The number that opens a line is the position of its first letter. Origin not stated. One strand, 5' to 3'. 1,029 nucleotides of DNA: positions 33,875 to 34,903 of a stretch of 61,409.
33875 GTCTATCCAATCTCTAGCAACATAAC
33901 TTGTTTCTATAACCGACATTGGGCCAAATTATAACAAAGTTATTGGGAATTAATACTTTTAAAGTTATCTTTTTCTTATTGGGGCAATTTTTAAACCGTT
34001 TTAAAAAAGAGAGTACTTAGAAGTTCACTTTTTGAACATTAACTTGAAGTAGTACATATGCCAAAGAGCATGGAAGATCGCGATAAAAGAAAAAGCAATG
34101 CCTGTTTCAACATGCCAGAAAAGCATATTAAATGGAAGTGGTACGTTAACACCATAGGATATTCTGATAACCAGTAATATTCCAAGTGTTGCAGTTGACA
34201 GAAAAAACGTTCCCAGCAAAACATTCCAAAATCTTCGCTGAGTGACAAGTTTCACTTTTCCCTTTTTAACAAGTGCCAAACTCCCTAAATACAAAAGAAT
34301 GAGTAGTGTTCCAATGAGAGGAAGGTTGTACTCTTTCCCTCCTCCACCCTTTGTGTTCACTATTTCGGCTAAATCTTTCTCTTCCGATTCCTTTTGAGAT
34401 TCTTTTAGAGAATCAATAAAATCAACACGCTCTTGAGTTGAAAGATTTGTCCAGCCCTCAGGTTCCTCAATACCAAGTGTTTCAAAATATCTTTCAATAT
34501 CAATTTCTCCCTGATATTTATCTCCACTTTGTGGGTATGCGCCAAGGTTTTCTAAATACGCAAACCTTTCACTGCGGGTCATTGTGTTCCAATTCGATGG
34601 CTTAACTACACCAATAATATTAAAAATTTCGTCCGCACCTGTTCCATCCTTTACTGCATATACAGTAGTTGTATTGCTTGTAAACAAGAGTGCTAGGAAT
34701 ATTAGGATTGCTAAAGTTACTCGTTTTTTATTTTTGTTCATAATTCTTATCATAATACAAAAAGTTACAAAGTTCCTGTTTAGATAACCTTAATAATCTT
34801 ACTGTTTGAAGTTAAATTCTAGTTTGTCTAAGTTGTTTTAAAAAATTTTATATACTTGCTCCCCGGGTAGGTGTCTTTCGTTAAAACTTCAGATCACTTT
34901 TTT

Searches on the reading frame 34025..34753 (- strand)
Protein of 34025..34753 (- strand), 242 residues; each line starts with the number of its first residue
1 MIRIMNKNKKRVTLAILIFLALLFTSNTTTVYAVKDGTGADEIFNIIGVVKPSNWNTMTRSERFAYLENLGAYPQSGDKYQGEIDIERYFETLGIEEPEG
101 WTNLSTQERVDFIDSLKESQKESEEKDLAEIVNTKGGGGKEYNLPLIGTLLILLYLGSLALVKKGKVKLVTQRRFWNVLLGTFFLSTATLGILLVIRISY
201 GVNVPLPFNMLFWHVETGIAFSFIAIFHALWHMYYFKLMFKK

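Call 32: find_homologous_proteins(query=window:34025-34753:-)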
Query window:34025-34753:- (242 aa): 86 proteins with E <= 0.001 among 1154 candidates.
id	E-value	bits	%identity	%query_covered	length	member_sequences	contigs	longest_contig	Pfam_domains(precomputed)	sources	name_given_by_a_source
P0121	1.3e-153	527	100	98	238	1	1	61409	-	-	-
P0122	2.1e-103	363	69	98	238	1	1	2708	-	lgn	-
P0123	7.9e-92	325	63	91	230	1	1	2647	-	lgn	-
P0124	2.9e-39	153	68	43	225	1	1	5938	-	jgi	-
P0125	1.9e-37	147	40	97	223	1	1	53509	-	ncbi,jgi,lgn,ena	ncbi:MAG: hypothetical protein WC503_02260 [Candidatus Shapirobacteria bacterium]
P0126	3.2e-37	146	69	42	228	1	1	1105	-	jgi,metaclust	metaclust:\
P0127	1.1e-35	141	44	69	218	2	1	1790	-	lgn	-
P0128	2.0e-34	137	55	49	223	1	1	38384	-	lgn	-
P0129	3.1e-34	136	57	53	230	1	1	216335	-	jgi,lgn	jgi:hypothetical protein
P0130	1.9e-29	121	53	51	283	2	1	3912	PF27309.1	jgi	jgi:hypothetical protein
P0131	5.8e-29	119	46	56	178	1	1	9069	PF27309.1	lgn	-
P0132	9.0e-29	119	39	69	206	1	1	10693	PF27309.1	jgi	-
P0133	1.5e-26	111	53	45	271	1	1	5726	PF27309.1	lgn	-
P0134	3.8e-26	110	45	57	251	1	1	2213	-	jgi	jgi:hypothetical protein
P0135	7.0e-26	109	46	60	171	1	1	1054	PF27309.1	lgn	-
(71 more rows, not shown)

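Call 34: find_encoding_contigs(protein=P0122, flank=3000, max_places=3)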
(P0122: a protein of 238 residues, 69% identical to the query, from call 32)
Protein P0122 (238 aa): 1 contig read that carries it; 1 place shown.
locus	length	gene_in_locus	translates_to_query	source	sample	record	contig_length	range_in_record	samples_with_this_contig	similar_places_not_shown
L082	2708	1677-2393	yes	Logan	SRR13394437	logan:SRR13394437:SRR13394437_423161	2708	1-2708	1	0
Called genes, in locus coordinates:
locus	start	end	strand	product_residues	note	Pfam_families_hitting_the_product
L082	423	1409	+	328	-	PF01636:APH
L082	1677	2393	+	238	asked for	-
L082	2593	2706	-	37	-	?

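Call 35: find_encoding_contigs(protein=P0123, flank=3000, max_places=3)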
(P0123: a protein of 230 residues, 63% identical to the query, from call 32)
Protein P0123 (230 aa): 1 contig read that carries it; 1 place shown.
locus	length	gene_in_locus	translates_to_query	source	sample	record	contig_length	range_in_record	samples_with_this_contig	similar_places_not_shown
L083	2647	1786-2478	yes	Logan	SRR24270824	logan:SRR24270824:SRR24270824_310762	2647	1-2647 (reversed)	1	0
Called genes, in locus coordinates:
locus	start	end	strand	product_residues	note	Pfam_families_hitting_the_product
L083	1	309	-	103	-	?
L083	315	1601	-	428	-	PF03952:Enolase_N, PF00113:Enolase_C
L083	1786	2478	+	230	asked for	-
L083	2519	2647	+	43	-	?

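Call 36: find_encoding_contigs(protein=P0124, flank=4000, max_places=3)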
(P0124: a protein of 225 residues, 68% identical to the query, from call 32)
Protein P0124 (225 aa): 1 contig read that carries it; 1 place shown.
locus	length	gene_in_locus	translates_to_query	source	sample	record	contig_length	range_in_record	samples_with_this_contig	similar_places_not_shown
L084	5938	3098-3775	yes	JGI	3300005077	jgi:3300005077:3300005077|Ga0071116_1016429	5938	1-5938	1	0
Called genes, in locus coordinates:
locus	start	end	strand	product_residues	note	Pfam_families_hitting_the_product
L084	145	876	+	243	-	PF00578:AhpC-TSA, PF08534:Redoxin, PF10417:1-cysPrx_C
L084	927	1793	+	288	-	PF01988:VIT1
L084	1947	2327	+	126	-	-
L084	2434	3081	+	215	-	-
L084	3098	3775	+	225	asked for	-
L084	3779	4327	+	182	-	PF04545:Sigma70_r4 (faint), PF04542:Sigma70_r2, PF08281:Sigma70_r4_2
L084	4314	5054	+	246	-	-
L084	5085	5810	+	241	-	-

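Call 74: search_protein_families(library=pfam, proteins=[window:34025-34753:-], max_evalue=0.001)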
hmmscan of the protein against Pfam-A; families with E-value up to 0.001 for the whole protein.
window:34025-34753:- (242 aa): 0 families
